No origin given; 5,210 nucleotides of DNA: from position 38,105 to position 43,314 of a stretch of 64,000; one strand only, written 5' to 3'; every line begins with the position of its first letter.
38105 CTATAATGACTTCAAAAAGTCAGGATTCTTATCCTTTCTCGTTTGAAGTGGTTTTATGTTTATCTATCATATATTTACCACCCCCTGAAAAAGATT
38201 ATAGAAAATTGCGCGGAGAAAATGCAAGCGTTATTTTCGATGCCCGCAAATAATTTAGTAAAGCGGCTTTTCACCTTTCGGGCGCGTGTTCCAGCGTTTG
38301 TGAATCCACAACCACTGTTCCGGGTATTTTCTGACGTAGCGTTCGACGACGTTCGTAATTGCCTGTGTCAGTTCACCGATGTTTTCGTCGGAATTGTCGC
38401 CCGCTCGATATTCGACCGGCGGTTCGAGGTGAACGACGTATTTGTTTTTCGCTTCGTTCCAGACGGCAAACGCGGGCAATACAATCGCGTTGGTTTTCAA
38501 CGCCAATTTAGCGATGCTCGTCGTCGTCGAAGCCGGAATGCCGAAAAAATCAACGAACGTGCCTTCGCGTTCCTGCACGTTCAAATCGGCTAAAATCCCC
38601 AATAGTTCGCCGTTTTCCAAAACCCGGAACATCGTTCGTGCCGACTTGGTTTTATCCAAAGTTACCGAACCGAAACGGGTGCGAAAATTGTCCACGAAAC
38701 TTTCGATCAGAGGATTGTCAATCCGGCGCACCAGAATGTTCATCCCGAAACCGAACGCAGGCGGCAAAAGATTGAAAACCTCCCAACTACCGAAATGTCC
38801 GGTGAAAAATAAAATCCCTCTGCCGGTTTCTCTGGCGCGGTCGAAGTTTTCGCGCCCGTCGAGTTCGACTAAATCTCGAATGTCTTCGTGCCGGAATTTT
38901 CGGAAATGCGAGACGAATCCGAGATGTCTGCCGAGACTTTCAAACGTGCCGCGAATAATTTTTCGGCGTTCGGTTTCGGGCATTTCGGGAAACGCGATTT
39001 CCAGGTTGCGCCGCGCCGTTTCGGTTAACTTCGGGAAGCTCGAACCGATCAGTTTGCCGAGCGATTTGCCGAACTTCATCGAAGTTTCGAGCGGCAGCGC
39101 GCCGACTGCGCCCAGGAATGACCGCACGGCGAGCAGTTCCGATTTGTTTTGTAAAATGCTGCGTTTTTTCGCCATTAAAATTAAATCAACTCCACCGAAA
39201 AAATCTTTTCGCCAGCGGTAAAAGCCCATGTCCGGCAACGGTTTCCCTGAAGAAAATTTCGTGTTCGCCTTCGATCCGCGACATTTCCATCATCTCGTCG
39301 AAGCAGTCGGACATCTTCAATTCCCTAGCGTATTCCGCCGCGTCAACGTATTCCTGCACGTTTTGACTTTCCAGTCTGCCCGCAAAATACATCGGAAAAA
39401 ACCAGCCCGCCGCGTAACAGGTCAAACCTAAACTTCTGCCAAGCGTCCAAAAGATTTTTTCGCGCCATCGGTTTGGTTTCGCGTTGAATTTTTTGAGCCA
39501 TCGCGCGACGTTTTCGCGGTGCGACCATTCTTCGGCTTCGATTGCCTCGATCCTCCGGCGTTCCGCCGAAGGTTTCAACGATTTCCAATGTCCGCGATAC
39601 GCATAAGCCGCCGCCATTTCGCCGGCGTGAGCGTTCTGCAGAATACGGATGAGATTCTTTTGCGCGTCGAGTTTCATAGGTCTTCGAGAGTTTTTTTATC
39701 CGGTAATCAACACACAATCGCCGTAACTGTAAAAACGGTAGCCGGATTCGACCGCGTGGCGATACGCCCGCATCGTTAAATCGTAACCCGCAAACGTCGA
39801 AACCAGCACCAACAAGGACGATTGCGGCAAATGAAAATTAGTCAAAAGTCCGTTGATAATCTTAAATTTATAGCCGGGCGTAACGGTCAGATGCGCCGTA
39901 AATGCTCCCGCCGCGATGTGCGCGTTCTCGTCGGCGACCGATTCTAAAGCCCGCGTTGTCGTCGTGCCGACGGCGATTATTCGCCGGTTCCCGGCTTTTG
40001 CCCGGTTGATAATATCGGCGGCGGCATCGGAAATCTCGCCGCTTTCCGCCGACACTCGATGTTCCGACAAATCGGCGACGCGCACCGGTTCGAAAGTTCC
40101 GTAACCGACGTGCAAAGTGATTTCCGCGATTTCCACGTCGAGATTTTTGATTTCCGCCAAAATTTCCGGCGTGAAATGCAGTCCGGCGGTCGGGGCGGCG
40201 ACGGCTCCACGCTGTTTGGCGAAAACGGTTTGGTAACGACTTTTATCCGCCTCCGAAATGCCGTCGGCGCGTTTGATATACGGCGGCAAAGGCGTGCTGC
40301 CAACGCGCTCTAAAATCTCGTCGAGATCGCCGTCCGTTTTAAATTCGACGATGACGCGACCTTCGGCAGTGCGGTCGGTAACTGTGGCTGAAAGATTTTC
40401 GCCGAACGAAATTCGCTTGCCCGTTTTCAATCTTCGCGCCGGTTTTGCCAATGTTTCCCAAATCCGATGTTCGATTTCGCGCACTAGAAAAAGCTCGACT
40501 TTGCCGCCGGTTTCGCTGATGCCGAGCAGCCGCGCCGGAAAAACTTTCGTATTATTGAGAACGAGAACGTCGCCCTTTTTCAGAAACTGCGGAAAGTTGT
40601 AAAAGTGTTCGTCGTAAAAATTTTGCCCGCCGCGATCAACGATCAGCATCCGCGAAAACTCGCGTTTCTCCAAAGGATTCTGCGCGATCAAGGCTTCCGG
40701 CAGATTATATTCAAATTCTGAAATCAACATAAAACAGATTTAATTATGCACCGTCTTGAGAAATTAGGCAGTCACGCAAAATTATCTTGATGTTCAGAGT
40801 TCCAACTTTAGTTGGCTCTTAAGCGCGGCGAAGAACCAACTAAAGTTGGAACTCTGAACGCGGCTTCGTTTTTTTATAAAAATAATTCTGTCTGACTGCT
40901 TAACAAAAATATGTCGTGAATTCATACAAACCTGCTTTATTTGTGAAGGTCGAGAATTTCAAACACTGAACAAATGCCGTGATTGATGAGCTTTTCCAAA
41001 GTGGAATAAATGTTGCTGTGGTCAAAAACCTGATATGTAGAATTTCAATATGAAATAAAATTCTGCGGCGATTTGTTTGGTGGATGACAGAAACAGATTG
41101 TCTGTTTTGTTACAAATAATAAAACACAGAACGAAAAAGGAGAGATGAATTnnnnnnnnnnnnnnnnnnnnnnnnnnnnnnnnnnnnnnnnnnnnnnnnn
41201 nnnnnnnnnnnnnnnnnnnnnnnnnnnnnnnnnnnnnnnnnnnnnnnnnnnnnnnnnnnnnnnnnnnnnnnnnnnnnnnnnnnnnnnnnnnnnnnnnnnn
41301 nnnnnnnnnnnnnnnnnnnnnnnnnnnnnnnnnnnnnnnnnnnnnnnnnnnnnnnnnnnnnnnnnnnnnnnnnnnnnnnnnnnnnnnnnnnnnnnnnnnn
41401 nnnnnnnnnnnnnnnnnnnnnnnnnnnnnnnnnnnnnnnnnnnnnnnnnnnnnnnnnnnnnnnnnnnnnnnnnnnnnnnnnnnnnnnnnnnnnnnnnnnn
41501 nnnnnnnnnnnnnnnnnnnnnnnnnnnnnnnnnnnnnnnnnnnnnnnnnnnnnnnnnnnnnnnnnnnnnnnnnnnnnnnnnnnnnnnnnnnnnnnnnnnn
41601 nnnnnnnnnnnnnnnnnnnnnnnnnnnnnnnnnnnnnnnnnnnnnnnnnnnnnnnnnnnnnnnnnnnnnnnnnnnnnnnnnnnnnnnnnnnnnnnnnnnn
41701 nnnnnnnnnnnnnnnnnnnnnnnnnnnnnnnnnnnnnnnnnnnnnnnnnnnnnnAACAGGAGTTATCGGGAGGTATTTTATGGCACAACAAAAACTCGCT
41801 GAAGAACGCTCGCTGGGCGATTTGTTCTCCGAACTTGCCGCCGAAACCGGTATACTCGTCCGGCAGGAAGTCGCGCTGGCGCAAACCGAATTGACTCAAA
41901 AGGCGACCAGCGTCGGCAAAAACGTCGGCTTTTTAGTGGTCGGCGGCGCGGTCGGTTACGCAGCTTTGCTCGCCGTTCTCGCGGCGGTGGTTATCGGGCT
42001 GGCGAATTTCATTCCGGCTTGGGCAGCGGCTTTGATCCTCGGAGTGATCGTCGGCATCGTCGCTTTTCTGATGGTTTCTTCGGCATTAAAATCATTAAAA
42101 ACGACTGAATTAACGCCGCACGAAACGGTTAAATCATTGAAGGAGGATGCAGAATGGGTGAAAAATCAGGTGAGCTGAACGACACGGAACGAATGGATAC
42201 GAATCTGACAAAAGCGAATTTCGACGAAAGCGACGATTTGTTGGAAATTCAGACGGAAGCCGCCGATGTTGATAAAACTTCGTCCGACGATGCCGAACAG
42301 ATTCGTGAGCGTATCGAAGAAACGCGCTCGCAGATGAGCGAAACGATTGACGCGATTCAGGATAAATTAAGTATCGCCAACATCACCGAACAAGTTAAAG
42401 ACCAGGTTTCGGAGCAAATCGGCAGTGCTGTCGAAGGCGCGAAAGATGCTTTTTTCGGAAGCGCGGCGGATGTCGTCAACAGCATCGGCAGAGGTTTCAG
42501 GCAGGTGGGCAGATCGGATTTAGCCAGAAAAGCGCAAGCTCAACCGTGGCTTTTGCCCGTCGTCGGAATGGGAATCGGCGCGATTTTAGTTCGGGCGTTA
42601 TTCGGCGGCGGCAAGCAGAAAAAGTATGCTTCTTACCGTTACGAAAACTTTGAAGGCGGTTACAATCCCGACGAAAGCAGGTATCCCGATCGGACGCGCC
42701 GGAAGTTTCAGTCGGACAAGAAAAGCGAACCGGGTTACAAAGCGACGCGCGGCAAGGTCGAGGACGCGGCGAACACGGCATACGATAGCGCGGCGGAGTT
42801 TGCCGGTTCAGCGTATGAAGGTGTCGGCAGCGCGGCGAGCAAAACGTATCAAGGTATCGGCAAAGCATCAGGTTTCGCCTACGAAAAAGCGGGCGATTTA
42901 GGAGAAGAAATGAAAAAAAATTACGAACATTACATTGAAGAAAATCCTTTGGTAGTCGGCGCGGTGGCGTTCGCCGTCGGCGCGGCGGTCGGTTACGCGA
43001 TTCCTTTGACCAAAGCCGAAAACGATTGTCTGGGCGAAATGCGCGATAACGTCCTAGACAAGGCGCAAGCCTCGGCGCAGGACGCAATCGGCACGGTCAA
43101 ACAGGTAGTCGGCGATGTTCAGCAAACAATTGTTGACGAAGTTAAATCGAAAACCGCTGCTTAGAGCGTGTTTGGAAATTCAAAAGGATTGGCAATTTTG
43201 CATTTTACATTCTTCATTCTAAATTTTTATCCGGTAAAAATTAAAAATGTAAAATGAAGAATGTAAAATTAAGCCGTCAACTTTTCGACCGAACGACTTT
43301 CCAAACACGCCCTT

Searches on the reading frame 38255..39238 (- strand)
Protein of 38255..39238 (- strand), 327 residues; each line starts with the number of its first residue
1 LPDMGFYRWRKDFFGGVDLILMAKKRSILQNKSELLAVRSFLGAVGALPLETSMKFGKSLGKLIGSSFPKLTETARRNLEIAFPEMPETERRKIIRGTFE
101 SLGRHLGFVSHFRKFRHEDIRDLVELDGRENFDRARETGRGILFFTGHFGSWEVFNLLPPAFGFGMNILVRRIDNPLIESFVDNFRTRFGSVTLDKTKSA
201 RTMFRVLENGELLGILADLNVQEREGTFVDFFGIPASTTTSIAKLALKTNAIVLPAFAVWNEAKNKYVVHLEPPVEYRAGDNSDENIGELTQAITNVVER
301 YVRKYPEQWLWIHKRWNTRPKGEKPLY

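Call 65: search_protein_families(library=pfam, proteins=[window:38255-39238:-], max_evalue=0.0001)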
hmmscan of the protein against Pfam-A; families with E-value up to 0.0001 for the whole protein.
window:38255-39238:- (327 aa): 1 family
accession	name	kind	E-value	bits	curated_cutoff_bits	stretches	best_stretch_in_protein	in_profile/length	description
PF03279.18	Lip_A_acyltrans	-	3.2e-60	204.3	22.3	1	38-318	19-295/295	Bacterial lipid A biosynthesis acyltransferase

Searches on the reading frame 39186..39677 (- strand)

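Call 65: search_protein_families(library=pfam, proteins=[window:39186-39677:-], max_evalue=0.0001)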
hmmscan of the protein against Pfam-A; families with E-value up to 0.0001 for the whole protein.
window:39186-39677:- (163 aa): 1 family
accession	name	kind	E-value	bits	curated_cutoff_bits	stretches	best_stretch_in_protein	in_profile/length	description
PF03232.19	COQ7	-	1.7e-07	31.4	23.5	1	9-117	3-111/169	Ubiquinone biosynthesis protein COQ7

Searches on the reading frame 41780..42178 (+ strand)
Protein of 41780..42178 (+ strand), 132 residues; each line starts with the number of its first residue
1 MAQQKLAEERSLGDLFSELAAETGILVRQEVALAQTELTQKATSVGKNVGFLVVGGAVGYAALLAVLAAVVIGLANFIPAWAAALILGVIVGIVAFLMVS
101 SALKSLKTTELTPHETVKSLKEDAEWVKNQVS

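Call 65: search_protein_families(library=pfam, proteins=[window:41780-42178:+], max_evalue=0.0001)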
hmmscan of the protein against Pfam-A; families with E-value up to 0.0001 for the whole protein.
window:41780-42178:+ (132 aa): 1 family
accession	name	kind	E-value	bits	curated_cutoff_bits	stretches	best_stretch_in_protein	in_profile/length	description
PF07332.16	Phage_holin_3_6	-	3.6e-29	101.6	28.4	1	13-128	1-116/116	Putative Actinobacterial Holin-X, holin superfamily III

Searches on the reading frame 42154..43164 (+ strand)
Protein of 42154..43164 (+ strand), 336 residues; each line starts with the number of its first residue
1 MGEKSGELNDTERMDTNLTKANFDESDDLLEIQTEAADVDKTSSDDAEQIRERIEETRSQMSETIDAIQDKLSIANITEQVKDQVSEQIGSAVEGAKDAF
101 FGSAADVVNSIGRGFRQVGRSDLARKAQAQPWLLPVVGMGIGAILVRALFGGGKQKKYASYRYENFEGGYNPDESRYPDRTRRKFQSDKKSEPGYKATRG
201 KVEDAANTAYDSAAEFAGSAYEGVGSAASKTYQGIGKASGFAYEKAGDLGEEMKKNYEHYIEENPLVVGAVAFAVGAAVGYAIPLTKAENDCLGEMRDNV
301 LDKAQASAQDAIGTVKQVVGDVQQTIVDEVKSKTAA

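Call 65: search_protein_families(library=pfam, proteins=[window:42154-43164:+], max_evalue=0.0001)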
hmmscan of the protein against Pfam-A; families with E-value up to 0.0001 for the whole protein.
window:42154-43164:+ (336 aa): 1 family
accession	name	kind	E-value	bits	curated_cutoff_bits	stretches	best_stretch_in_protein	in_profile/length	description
PF12277.13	DUF3618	-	5.4e-12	46.2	24.9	1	44-88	1-45/47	Protein of unknown function (DUF3618)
